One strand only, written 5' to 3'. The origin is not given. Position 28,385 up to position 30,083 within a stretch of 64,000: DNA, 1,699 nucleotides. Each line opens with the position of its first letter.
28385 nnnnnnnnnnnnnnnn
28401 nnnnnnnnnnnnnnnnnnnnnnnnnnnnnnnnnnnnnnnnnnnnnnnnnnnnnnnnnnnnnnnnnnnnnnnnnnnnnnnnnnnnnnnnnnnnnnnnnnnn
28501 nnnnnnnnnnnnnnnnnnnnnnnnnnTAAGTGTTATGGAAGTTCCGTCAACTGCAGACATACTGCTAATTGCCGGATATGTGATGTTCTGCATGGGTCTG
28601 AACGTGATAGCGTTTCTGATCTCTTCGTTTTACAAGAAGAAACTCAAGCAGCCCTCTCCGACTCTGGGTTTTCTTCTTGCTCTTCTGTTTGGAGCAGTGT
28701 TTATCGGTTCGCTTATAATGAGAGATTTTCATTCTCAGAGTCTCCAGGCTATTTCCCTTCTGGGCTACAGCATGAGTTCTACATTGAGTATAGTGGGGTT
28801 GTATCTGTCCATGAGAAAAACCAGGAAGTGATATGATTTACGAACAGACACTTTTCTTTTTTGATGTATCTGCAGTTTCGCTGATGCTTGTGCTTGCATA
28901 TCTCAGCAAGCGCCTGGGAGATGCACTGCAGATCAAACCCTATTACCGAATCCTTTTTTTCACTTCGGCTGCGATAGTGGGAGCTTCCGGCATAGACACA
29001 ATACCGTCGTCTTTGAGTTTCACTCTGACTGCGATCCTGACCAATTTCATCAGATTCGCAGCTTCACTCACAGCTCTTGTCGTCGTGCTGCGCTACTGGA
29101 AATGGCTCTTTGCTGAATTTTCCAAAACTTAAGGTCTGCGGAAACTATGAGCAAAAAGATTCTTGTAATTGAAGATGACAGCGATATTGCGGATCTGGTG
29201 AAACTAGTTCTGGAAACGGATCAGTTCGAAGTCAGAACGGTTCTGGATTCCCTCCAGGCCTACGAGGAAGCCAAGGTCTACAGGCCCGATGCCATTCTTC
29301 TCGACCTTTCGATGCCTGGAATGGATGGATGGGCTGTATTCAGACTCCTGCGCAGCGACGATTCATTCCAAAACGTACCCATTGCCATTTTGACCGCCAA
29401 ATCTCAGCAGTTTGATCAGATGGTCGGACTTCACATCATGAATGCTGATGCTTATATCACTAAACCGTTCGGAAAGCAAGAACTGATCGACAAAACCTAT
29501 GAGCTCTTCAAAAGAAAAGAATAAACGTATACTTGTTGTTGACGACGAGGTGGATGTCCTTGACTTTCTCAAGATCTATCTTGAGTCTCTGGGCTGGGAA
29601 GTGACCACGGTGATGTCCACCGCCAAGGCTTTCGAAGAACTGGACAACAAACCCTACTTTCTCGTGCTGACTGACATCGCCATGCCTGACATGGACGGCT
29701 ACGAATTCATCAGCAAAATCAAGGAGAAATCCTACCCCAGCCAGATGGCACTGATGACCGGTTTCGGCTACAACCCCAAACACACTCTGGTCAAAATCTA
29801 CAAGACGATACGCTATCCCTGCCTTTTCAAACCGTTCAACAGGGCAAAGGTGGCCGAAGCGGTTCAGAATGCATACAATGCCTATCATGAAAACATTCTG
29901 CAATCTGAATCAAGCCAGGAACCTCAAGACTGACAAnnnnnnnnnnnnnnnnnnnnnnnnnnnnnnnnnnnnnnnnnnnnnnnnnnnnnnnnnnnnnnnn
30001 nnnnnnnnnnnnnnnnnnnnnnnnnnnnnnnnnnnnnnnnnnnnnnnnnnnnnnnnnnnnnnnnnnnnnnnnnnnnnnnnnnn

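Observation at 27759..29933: KaiC-like ATPase, two 3-TM miniproteins and two orphan receiver proteins form a compact candidate signalling module without a histidine kinase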

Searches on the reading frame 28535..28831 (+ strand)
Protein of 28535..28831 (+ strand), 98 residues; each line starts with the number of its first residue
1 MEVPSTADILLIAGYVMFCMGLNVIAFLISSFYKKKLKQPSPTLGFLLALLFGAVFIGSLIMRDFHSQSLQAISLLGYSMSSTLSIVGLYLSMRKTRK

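Call 3: search_protein_families(library=pfam, proteins=[window:28535-28831:+], max_evalue=0.01)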
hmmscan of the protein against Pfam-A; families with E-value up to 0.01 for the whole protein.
window:28535-28831:+ (98 aa): 1 family
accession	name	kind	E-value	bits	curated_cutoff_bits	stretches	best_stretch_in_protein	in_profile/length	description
PF07695.17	7TMR-DISM_7TM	-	0.0073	16.7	29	1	18-97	71-150/205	7TM diverse intracellular signalling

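Call 4: search_protein_families(library=ncbifam, proteins=[window:28535-28831:+], max_evalue=0.01)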
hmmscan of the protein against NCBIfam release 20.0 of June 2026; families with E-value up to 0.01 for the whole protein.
window:28535-28831:+ (98 aa): 0 families

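Call 52: search_protein_families(library=padloc, proteins=[window:28535-28831:+], max_evalue=0.001)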
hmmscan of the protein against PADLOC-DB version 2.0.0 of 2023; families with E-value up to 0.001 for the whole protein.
window:28535-28831:+ (98 aa): 0 families

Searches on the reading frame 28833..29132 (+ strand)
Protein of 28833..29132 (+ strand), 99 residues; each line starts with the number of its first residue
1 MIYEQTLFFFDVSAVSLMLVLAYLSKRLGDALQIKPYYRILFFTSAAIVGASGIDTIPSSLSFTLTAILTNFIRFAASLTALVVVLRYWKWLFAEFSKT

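Call 3: search_protein_families(library=pfam, proteins=[window:28833-29132:+], max_evalue=0.01)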
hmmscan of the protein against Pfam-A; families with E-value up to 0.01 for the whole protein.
window:28833-29132:+ (99 aa): 0 families

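Call 4: search_protein_families(library=ncbifam, proteins=[window:28833-29132:+], max_evalue=0.01)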
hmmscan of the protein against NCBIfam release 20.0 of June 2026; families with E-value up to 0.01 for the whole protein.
window:28833-29132:+ (99 aa): 0 families

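Call 30: find_homologous_proteins(query=A3, max_evalue=0.001)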
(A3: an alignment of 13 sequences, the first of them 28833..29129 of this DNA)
Query A3 (13 sequences) (99 aa, profile of the alignment): 357 proteins with E <= 0.001 among 8000 candidates; the best 120 are listed.
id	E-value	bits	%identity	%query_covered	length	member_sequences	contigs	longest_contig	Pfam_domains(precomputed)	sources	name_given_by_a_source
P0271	1.5e-29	120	22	87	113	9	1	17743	-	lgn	-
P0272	7.9e-29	118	31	87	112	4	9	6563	-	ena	-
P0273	8.3e-29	118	30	87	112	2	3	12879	-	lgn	-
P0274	2.2e-28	116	24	85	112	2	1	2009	-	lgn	-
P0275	2.3e-28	116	27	85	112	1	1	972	-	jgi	-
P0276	8.8e-28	114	30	88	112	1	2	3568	-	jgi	jgi:hypothetical protein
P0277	1.6e-27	114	27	75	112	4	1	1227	-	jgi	jgi:hypothetical protein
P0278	1.6e-27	113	26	85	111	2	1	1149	-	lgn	-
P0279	2.2e-27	113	29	85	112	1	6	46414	-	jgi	jgi:hypothetical protein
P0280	2.2e-27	113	26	88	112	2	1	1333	-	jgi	-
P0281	2.3e-27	113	29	88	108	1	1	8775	-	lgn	-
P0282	2.6e-27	113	30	88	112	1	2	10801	-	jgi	jgi:hypothetical protein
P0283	2.7e-27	113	31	85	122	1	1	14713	-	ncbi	-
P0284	3.1e-27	113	30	88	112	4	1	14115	-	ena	-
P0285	3.3e-27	113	25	88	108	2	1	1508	-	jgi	jgi:hypothetical protein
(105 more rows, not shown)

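Call 52: search_protein_families(library=padloc, proteins=[window:28833-29132:+], max_evalue=0.001)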
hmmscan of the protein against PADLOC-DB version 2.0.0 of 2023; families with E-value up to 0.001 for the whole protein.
window:28833-29132:+ (99 aa): 0 families

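Call 64: predict_structure(alignment_id=A8)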
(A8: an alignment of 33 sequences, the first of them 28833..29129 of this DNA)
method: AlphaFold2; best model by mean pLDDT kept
length: 99 residues; sequences in the alignment: 33
mean_pLDDT: 71.8   pTM: 0.44
mean pLDDT of the five models: 71.8, 69.6, 66.4, 65.4, 62.9
residues with pLDDT >= 90: 0; 70-90: 56; 50-70: 43; < 50: 0
segments of 3 or more residues with pLDDT < 50: none
pLDDT, mean of each block of 10 residues (from residue 1): 66 74 68 64 70 62 72 80 81 82
secondary structure, 60 per line:
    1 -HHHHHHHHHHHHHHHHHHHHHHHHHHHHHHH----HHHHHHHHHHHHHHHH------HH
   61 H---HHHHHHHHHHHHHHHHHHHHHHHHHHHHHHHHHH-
elements in order: H2-32 H37-52 H65-98

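Call 71: fold_search(model_id=the predicted structure, library=pdb)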
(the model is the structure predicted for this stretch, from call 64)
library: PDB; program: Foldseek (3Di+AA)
matches with E <= 10: 29; with E <= 0.001: 0
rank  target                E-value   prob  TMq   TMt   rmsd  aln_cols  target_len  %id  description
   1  7e4g_C                1.4e+00  0.41  0.46  0.27   4.6        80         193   25  Crystal structure of schizorhodopsin 4 (released 2021-02-24)
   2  3ze4_C                3.3e+00  0.21  0.50  0.53   4.6        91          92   19  Crystal structure of the integral membrane diacylglycerol kinase - wild-type (released 2013-05-22)
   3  9bia_D                3.6e+00  0.14  0.41  0.37   5.3        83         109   11  Cryo-EM structure of NINJ1 K45Q bound to Nb538 (released 2024-10-16)
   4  6s7t_D                3.8e+00  0.18  0.47  0.46   4.9        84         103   14  Cryo-EM structure of human oligosaccharyltransferase complex OST-B (released 2019-12-18)
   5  3ze4_A                3.8e+00  0.16  0.50  0.45   4.8        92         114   17  Crystal structure of the integral membrane diacylglycerol kinase - wild-type (released 2013-05-22)
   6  7oci_B                3.8e+00  0.14  0.47  0.44   4.9        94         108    7  Cryo-EM structure of yeast Ost6p containing oligosaccharyltransferase complex (released 2022-02-16)
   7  9rgv_A                4.4e+00  0.08  0.35  0.36   6.5        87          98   10  X-ray crystal structure of a de novo designed single-chain antiparallel 3-helix coiled-coil bundle, sc-apCC3-CW1 (released 2025-09-03)
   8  9rgz_B                4.4e+00  0.08  0.36  0.36   6.5        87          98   11  X-ray crystal structure of a de novo designed single-chain antiparallel 3-helix coiled-coil bundle, sc-apCC3-CW-2NTT (released 2025-09-03)
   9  8sza_A                4.4e+00  0.07  0.34  0.33   6.4        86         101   17  Cryo-EM Structure of NINJ1 Filament at 2.75 Angstrom Resolution (released 2023-06-14)
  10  9bia_A                4.7e+00  0.09  0.40  0.37   6.0        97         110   11  Cryo-EM structure of NINJ1 K45Q bound to Nb538 (released 2024-10-16)
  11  9rgz_A                4.7e+00  0.08  0.36  0.36   6.5        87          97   11  X-ray crystal structure of a de novo designed single-chain antiparallel 3-helix coiled-coil bundle, sc-apCC3-CW-2NTT (released 2025-09-03)
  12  8ycp_C                5.3e+00  0.08  0.37  0.08   6.3        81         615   12  structure of human trpv1 in complex with BC5 (released 2025-01-29)
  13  2crb_MODEL_1_A        5.7e+00  0.08  0.37  0.38   8.1        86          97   17  Solution structure of MIT domain from mouse NRBF-2 (released 2005-11-20)
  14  9p6b_A                5.7e+00  0.08  0.35  0.08   6.3        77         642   13  Cryo-EM structure of full-length human TRPV1 in the presence of alpha-humulene (released 2025-07-23)
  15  9rgy_B                6.1e+00  0.07  0.35  0.36   6.4        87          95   10  X-ray crystal structure of a de novo designed single-chain antiparallel 3-helix coiled-coil bundle, sc-apCC3-CW-0NTT (released 2025-09-03)
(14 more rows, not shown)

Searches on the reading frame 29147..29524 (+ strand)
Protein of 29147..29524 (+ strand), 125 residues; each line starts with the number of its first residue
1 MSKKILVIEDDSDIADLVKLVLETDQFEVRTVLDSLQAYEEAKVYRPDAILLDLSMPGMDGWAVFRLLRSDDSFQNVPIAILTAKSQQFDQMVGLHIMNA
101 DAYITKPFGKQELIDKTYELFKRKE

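Call 3: search_protein_families(library=pfam, proteins=[window:29147-29524:+], max_evalue=0.01)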
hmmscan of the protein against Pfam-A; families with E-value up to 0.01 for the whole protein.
window:29147-29524:+ (125 aa): 1 family
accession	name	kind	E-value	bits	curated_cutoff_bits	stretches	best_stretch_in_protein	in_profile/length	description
PF00072.30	Response_reg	-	1.4e-24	86.8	30.2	1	5-116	1-109/111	Response regulator receiver domain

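Call 4: search_protein_families(library=ncbifam, proteins=[window:29147-29524:+], max_evalue=0.01)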
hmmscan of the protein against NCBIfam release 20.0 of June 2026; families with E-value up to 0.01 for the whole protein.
window:29147-29524:+ (125 aa): 92 families (the best 25 are shown)
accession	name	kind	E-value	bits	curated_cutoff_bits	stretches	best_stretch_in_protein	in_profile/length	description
TIGR02154.1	PhoB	equivalog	5.6e-27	94.5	296.2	1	1-123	1-122/226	phosphate regulon transcriptional regulator PhoB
NF040689.1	MtrAB_MtrA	equivalog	2.9e-26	92.2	300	1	5-118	1-110/219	MtrAB system response regulator MtrA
NF040534.1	resp_reg_YycF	equivalog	6.6e-24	84.4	340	1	3-123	1-117/231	response regulator YycF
NF008296.0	PRK11083.1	equivalog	5.7e-23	81.5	273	1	2-124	3-121/228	two-component system response regulator CreB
NF007005.1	PRK09468.1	equivalog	6e-22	78.2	331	1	2-124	3-122/237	osmolarity response regulator transcription factor OmpR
NF033120.0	vanR_FM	exception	1.3e-21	77.3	460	1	4-117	5-114/231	vancomycin resistance response regulator transcription factor, VanR-F/VanR-M family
NF045991.1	RespRegCtrARhodob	equivalog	1.5e-21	77.2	350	1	4-123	2-118/224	response regulator transcription factor CtrA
NF053854.1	RespRegPhoBBctds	equivalog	4.7e-21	75.2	270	1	5-124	1-118/225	two-component system response regulator PhoB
NF033117.2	vanR_ACDEGLN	exception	1.2e-20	74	350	1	5-116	1-108/226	VanR-ABDEGLN family response regulator transcription factor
NF041733.1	resp_reg_CseB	equivalog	6.6e-20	71.4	350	1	4-123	2-117/228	two-component system response regulator CseB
NF007982.1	PRK10710.1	equivalog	6.9e-20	71.6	380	1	3-123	8-124/235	envelope stress response regulator BaeR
NF045717.1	DVU0259_DivK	exception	8.3e-20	71.1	160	1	1-116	1-111/117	DVU0259 family response regulator domain-containing protein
NF012227.0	AdeR_RR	equivalog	1.3e-19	70.6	340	1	2-123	11-128/239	efflux system response regulator transcription factor AdeR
NF007135.0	PRK09581.1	equivalog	1.8e-19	69.9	474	1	1-119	1-118/457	PleD family two-component system response regulator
NF045944.1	ResRegRpaBCyano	equivalog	8.8e-19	67.8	330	1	6-123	1-114/229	response regulator transcription factor RpaB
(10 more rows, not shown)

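Call 52: search_protein_families(library=padloc, proteins=[window:29147-29524:+], max_evalue=0.001)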
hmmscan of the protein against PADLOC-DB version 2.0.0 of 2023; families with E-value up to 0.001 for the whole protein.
window:29147-29524:+ (125 aa): 3 families
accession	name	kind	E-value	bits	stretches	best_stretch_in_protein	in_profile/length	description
PDLC00405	SduA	-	6.7e-09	33.7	1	2-87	6-98/323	DUF4263 domain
PDLC04055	PD-T4-6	-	7.5e-05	19.7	1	2-124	365-486/496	-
PDLC04725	PDC-M60B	-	0.00019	19.3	1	2-60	3-63/158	-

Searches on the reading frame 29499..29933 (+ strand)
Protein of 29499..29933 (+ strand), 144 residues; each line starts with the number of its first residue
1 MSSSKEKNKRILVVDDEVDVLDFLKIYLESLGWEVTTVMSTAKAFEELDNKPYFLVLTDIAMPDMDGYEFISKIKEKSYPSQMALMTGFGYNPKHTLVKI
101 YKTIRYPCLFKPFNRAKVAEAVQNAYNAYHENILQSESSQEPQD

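Call 3: search_protein_families(library=pfam, proteins=[window:29499-29933:+], max_evalue=0.01)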
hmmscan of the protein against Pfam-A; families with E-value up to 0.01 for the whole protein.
window:29499-29933:+ (144 aa): 1 family
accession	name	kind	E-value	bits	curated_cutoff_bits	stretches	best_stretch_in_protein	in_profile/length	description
PF00072.30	Response_reg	-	1.4e-19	70.7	30.2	1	11-123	1-111/111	Response regulator receiver domain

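Call 4: search_protein_families(library=ncbifam, proteins=[window:29499-29933:+], max_evalue=0.01)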
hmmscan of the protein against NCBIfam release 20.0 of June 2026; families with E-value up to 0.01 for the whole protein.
window:29499-29933:+ (144 aa): 85 families (the best 25 are shown)
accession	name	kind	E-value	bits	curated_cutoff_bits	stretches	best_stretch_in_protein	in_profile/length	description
NF053512.1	nitric_RR_NosR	exception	2.9e-16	59.5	400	1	11-130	1-119/422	response regulator c-di-GMP phosphodiesterase, NosR family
NF006900.1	PRK09390.1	equivalog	7.4e-15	55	255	1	8-138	4-132/203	response regulator FixJ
NF046022.1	RespRegCpdRBruc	equivalog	1.6e-14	54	180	1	9-91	2-84/120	cell cycle two-component system response regulator CpdR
NF047793.1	ResRegPgtA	equivalog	6.4e-14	51.6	650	1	6-140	3-135/414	two-component system response regulator PgtA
NF038297.2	hybrid_HK_HrmK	equivalog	5e-13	48.6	725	1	4-84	486-566/607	hybrid histidine kinase/response regulator HrmK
NF053854.1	RespRegPhoBBctds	equivalog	5.1e-13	48.9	270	1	11-85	1-74/225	two-component system response regulator PhoB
NF052313.1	T9SS_RR_PorX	equivalog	6.6e-13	48.3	300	1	10-85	2-77/513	T9SS response regulator signal transducer PorX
NF033117.2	vanR_ACDEGLN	exception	1.1e-12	48.1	350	1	11-81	1-72/226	VanR-ABDEGLN family response regulator transcription factor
NF012227.0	AdeR_RR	equivalog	1.1e-12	47.9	340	1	4-125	7-125/239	efflux system response regulator transcription factor AdeR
TIGR01818.1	ntrC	equivalog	1.6e-12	46.9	558.6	1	11-137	1-125/463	nitrogen regulation protein NR(I)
NF007689.0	PRK10365.1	equivalog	2.2e-12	46.5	760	1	7-131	4-126/441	sigma-54-dependent response regulator transcription factor ZraR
NF008469.0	PRK11361.1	equivalog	2.7e-12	46.1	714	1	8-126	4-120/461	acetoacetate metabolism transcriptional regulator AtoC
NF000404.1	vanR-D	exception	4.2e-12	46.1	500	1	8-129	2-122/232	vancomycin resistance response regulator transcription factor VanR-D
NF011695.0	PRK15115.1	equivalog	5e-12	45.3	763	1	6-127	4-123/445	two-component system response regulator GlrR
NF010076.0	PRK13557.1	subfamily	6.4e-12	44.7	631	1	3-125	410-532/540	histidine kinase famiy protein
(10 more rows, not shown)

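Call 52: search_protein_families(library=padloc, proteins=[window:29499-29933:+], max_evalue=0.001)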
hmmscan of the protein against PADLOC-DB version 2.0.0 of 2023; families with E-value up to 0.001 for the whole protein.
window:29499-29933:+ (144 aa): 2 families
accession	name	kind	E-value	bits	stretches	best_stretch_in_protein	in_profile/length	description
PDLC04725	PDC-M60B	-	3.2e-05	21.8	1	8-66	3-63/158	-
PDLC04726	PDC-M60C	-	0.0007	16.6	1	10-66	2-61/407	-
